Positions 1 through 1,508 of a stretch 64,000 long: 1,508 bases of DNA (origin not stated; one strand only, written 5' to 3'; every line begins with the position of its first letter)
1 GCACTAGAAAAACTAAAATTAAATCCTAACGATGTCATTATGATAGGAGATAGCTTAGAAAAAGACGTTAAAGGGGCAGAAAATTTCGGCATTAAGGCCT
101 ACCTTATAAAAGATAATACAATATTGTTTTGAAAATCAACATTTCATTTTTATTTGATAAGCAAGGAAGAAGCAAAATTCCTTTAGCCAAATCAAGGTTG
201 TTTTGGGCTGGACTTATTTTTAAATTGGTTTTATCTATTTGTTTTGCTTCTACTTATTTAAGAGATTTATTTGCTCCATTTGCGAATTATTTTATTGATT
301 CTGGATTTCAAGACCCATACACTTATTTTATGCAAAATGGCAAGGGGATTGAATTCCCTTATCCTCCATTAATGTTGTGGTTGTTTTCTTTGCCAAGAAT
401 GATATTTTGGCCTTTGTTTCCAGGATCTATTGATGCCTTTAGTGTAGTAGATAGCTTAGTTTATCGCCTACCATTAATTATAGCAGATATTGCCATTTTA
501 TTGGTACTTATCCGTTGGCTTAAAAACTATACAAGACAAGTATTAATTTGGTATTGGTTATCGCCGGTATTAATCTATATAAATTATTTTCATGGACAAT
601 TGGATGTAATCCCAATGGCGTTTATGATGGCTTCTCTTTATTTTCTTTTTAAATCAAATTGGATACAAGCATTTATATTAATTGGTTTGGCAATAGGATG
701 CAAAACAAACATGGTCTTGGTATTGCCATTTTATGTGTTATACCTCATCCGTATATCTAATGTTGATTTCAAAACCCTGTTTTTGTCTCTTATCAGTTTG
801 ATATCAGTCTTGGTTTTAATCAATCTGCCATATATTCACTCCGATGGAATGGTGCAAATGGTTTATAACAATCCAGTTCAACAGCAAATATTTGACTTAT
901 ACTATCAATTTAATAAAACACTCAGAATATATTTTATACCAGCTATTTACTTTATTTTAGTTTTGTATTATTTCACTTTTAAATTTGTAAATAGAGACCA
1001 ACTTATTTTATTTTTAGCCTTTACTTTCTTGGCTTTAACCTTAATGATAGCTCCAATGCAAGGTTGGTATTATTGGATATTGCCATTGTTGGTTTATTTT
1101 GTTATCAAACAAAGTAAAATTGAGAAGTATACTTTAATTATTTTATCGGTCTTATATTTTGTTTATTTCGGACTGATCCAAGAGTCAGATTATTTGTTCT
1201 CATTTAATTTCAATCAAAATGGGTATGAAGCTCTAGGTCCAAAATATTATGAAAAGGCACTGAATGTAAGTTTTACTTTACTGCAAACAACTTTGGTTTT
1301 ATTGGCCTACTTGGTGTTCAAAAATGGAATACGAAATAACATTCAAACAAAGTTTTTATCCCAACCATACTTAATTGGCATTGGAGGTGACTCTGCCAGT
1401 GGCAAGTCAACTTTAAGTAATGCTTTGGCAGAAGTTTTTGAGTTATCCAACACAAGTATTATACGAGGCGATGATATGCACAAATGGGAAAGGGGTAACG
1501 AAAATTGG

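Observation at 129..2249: GT-C-like membrane domain fused to a phosphoribulokinase/uridine-kinase domain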

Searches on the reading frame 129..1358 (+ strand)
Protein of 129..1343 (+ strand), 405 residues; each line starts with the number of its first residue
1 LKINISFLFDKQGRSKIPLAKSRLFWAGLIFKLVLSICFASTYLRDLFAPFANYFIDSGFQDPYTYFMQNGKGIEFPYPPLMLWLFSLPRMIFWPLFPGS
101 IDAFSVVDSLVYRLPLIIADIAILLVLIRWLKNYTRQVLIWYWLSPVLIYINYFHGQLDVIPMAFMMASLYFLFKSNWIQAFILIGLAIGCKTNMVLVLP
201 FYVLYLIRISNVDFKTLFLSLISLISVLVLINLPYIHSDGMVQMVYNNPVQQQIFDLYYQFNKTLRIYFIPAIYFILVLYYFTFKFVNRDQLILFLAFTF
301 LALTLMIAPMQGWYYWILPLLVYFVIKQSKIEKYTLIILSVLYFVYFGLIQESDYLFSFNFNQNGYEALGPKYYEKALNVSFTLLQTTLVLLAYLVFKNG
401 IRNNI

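Call 44: predict_structure(alignment_id=A2)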
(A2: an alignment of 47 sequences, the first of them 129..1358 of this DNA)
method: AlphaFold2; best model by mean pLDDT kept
length: 410 residues; sequences in the alignment: 47
mean_pLDDT: 90.6   pTM: 0.90
mean pLDDT of the five models: 90.6, 90.4, 89.7, 89.5, 89.1
residues with pLDDT >= 90: 305; 70-90: 76; 50-70: 27; < 50: 2
segments of 3 or more residues with pLDDT < 50: none
pLDDT, mean of each block of 10 residues (from residue 1): 64 75 95 94 92 96 96 92 97 91 89 96 96 95 96 93 98 97 98 96 93 95 98 95 92 88 92 95 90 95 88 93 94 97 93 82 63 81 96 91 60
secondary structure, 60 per line:
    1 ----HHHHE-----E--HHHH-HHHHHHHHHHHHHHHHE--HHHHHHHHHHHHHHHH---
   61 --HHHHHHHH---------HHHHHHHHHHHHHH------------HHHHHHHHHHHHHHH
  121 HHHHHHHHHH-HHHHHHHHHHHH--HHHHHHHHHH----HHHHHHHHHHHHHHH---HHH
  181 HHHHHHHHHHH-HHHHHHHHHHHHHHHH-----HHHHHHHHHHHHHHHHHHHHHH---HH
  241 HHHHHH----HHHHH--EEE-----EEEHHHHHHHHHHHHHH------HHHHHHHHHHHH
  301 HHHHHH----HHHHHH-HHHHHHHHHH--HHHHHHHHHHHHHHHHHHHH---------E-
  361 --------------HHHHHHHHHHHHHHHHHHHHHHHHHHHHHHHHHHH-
elements in order: H5-8 H18-21 H23-38 H42-57 H63-70 H80-93 H106-130 H132-143 H146-155 H160-174 H178-191 H193-208 H214-235 H239-246 H251-255 E258-260 E266-268 H269-282 H289-306 H311-316 H318-327 H330-349 H375-409

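Call 47: fold_search(model_id=the predicted structure, library=pdb)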
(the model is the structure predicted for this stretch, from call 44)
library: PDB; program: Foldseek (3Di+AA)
matches with E <= 10: 57; with E <= 0.001: 3
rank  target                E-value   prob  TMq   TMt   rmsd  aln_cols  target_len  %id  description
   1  9wno_A                6.6e-06  1.00  0.66  0.67   5.5       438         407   16  Cryo-EM structure of Candida glabrata GPI mannosyltransferase I bound to Dol-P-Man (released 2025-12-03)
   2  9s6r_A                2.6e-05  1.00  0.61  0.64   7.0       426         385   15  Ternary cryo-EM structure of yeast ALG3 with Dol25-PP-GlcNAc2Man5, Dol25-P-Man, and Fab (released 2026-03-18)
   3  6snh_X                9.3e-04  1.00  0.60  0.52   7.9       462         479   12  Cryo-EM structure of yeast ALG6 in complex with 6AG9 Fab and Dol25-P-Glc (released 2020-03-11)
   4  8imx_U                2.7e-03  1.00  0.53  0.52   7.8       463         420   13  Cryo-EM structure of GPI-T with a chimeric GPI-anchored protein (released 2023-08-16)
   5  5ezm                  4.3e-03  1.00  0.44  0.35  11.1       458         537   14  Crystal Structure of ArnT from Cupriavidus metallidurans in the apo state (released 2016-02-17)
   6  9dm5                  5.0e-03  1.00  0.47  0.50   8.7       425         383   18  Product-Bound mannosyltransferase PimE (released 2025-06-25)
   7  7w72_U                1.3e-02  1.00  0.48  0.47   8.7       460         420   14  Structure of a human glycosylphosphatidylinositol (GPI) transamidase (released 2022-02-16)
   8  7wld_U                2.5e-02  1.00  0.49  0.48   8.1       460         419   13  Cryo-EM structure of the human glycosylphosphatidylinositol transamidase complex at 2.53 Angstrom resolution (released 2022-04-27)
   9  9s6t_A                1.2e-01  1.00  0.49  0.43  11.3       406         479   13  Ternary cryo-EM structure of chicken ALG12 with Dol25-PP-GlcNAc2Man7, Dol25-P-Man, and Fab (released 2026-03-18)
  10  9n9j_I                1.2e-01  0.93  0.39  0.25  17.4       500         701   12  Structure of a GRP94 folding intermediate engaged with a CCDC134- and FKBP11-bound secretory translocon (released 2025-11-19)
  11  8agb_A                3.5e-01  0.92  0.43  0.30  14.1       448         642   10  Structure of yeast oligosaccharylransferase complex with lipid-linked oligosaccharide bound (released 2022-12-07)
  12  8pn9_A                5.1e-01  0.69  0.38  0.26  15.6       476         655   11  Structure of human oligosaccharyltransferase OST-A complex bound to NGI-1 (released 2024-05-08)
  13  7oci_F                6.3e-01  0.80  0.41  0.29  13.7       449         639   11  Cryo-EM structure of yeast Ost6p containing oligosaccharyltransferase complex (released 2022-02-16)
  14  6ezn_F                9.1e-01  0.38  0.34  0.24  16.6       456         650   12  Cryo-EM structure of the yeast oligosaccharyltransferase (OST) complex (released 2018-01-17)
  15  9dlh                  1.1e+00  0.60  0.41  0.30  10.8       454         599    8  donor substrate analog-bound AftB (released 2025-06-25)
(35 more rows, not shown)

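Call 49: search_solved_structures(query=A4, max_evalue=10, show_alignments=4)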
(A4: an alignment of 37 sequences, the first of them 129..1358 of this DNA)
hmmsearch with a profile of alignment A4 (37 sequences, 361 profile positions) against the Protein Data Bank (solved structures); distinct sequences matched with E-value up to 10: 2.
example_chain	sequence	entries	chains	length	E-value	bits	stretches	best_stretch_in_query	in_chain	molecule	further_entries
23gx_B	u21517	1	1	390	0.02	17.5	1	45-313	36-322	GPI mannosyltransferase 1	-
23gf_B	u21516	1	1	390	0.031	16.9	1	66-313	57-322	GPI mannosyltransferase 1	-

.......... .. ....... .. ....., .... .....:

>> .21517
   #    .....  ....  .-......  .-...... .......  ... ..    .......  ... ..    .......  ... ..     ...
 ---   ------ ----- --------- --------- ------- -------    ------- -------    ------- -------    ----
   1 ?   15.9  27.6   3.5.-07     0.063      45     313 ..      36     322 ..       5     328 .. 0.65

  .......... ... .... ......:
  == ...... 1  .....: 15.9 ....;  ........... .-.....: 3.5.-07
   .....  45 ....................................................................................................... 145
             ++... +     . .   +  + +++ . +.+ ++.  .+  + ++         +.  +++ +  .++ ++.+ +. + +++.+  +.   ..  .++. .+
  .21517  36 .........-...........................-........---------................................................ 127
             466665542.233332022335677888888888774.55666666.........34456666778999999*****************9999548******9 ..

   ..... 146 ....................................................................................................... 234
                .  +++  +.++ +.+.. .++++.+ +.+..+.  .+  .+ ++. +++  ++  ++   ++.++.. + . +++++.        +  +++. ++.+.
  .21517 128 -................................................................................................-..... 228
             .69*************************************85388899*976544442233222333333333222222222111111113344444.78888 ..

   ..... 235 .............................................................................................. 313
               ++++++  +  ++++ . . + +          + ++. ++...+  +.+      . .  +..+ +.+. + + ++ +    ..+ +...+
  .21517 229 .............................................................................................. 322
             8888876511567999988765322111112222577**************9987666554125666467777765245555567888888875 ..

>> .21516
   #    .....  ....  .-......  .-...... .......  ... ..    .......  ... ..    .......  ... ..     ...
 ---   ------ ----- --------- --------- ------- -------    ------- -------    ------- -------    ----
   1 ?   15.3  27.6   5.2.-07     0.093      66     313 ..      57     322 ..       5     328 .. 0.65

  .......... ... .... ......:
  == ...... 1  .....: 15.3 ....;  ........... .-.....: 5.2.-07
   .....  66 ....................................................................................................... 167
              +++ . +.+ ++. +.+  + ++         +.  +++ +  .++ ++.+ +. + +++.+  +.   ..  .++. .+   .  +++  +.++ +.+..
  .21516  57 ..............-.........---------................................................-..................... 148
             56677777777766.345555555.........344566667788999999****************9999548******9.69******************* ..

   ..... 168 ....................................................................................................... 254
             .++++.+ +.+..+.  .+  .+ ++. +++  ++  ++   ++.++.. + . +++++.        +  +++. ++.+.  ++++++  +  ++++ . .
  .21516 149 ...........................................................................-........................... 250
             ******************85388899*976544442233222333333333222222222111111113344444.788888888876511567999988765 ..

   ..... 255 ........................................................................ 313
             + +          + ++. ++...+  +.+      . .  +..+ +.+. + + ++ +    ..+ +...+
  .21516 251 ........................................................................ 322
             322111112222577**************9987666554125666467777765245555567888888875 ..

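Call 61: search_protein_representatives(protein=window:129-1343:+)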
Query: 405 residues. Proteins with E-value up to 0.001 (for the whole library): 888; up to 1e-10: 602; up to 1e-30: 232. The best 150 are listed.
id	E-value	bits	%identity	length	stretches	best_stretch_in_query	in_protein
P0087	6.8e-113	394.8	50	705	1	7-405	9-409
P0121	7.3e-95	335.4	64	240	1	27-265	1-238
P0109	2.6e-93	330.3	47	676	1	6-403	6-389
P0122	1.2e-87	311.7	44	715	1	7-403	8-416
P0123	9.1e-86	305.4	43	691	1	6-402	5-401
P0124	1.0e-79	285.5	41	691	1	6-402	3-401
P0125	1.6e-79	284.9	41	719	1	8-403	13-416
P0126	4.6e-79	283.4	42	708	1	19-402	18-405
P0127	9.3e-79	282.4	42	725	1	21-402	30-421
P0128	1.4e-76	275.2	41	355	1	22-356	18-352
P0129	1.9e-75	271.4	40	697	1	8-403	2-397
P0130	2.9e-75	270.9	40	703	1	22-402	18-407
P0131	8.4e-74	266.0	43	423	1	19-401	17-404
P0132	2.5e-73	264.5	43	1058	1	7-385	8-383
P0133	2.7e-73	264.4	43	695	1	6-402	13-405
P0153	3.3e-62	227.9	35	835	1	20-401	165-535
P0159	1.2e-60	222.7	35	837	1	7-404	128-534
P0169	1.3e-57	212.7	37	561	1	20-401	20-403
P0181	1.4e-54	202.7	34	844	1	22-401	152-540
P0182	2.4e-54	202.0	36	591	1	24-404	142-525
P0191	6.8e-53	197.2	34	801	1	16-405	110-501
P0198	4.8e-51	191.1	34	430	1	22-348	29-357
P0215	1.8e-48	182.6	31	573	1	18-404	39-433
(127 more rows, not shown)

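Call 62: search_protein_families(library=pfam, proteins=[P0153, P0159, P0181, P0191, P0132, P0131, P0198, P0169, P0182, P0215], max_evalue=0.001)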
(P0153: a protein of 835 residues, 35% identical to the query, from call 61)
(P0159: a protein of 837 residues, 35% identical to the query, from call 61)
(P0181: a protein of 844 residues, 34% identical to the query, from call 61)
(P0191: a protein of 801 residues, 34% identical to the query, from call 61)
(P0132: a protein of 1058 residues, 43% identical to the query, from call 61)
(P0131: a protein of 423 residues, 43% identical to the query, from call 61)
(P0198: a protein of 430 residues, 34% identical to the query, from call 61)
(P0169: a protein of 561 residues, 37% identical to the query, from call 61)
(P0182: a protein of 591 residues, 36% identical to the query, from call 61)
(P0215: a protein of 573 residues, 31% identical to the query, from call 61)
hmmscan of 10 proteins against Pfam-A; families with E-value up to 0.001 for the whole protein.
P0153 (835 aa): 2 families
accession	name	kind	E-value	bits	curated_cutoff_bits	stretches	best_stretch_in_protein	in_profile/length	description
PF00485.24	PRK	-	1.8e-37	129.5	22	1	550-724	2-189/196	Phosphoribulokinase / Uridine kinase family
PF04138.20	GtrA_DPMS_TM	-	2.9e-20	73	26.1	1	21-133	1-117/117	GtrA/DPMS, transmembrane domain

P0159 (837 aa): 6 families
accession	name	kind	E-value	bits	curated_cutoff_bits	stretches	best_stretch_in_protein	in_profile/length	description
PF00485.24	PRK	-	2.1e-34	119.5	22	1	546-718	2-188/196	Phosphoribulokinase / Uridine kinase family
PF04138.20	GtrA_DPMS_TM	-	1.5e-25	90.1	26.1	1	17-130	1-117/117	GtrA/DPMS, transmembrane domain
PF00005.33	ABC_tran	-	0.00014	22.9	25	1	538-590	6-62/137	ABC transporter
PF13238.12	AAA_18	-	0.00052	20.9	29.4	1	546-690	1-117/128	AAA domain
PF06414.18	Zeta_toxin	-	0.00056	19.8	22.3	0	544-581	17-56/199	Zeta toxin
PF07693.20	KAP_NTPase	-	0.00059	19.6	20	0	534-609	10-70/293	KAP family P-loop domain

P0181 (844 aa): 2 families
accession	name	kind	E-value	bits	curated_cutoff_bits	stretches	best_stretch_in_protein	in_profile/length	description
PF00485.24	PRK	-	5e-34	118.3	22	1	555-728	2-188/196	Phosphoribulokinase / Uridine kinase family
PF04138.20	GtrA_DPMS_TM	-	5.9e-07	30.1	26.1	1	22-130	8-117/117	GtrA/DPMS, transmembrane domain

P0191 (801 aa): 2 families
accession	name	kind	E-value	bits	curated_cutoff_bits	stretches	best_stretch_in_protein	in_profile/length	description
PF00485.24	PRK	-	3.7e-43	148.1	22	1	511-692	1-195/196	Phosphoribulokinase / Uridine kinase family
PF13238.12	AAA_18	-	0.00016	22.6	29.4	1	512-639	1-104/128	AAA domain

P0132 (1058 aa): 2 families
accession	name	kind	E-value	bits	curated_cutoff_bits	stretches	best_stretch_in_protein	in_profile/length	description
PF00485.24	PRK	-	2.9e-39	135.4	22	1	423-597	1-188/196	Phosphoribulokinase / Uridine kinase family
PF00596.27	Aldolase_II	-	1.5e-18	67.8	22.2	1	736-920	12-177/183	Class II Aldolase and Adducin N-terminal domain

P0131 (423 aa): 2 families
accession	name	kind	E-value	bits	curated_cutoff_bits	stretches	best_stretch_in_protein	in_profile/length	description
PF03155.21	Alg6_Alg8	-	5.7e-05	22.7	25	1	107-278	90-267/482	ALG6, ALG8 glycosyltransferase family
PF09594.16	GT87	-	0.0003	21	25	1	74-244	1-164/237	Glycosyltransferase family 87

P0198 (430 aa): 2 families
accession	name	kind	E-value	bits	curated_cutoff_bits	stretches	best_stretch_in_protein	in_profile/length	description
PF03155.21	Alg6_Alg8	-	1.7e-07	31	25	1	113-216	83-195/482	ALG6, ALG8 glycosyltransferase family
PF09594.16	GT87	-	0.00054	20.2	25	1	121-314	29-207/237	Glycosyltransferase family 87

P0169 (561 aa): 3 families
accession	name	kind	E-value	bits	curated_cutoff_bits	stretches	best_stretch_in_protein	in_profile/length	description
PF00485.24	PRK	-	8e-29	101.3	22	1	417-560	1-157/196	Phosphoribulokinase / Uridine kinase family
PF06414.18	Zeta_toxin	-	5.9e-05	23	22.3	1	409-454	10-56/199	Zeta toxin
PF13238.12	AAA_18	-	0.0008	20.3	29.4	0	418-548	1-107/128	AAA domain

P0182 (591 aa): 6 families
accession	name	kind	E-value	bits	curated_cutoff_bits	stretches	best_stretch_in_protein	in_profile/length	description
PF04138.20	GtrA_DPMS_TM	-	3e-25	89.1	26.1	2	10-124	1-117/117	GtrA/DPMS, transmembrane domain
PF03193.22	RsgA_GTPase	-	0.00021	21.6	30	1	514-556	87-128/174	RsgA GTPase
PF00005.33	ABC_tran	-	0.00022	22.2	25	1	536-577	13-55/137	ABC transporter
PF00485.24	PRK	-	0.00024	21.4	22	0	536-577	1-44/196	Phosphoribulokinase / Uridine kinase family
PF13555.12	AAA_29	-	0.00034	20.7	27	1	534-557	23-45/61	P-loop containing region of AAA domain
PF09594.16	GT87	-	0.00062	20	25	1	206-377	5-184/237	Glycosyltransferase family 87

P0215 (573 aa): 1 family
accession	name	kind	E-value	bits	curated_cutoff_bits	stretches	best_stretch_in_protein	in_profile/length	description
PF09594.16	GT87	-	0.0002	21.6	25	1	97-260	1-157/237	Glycosyltransferase family 87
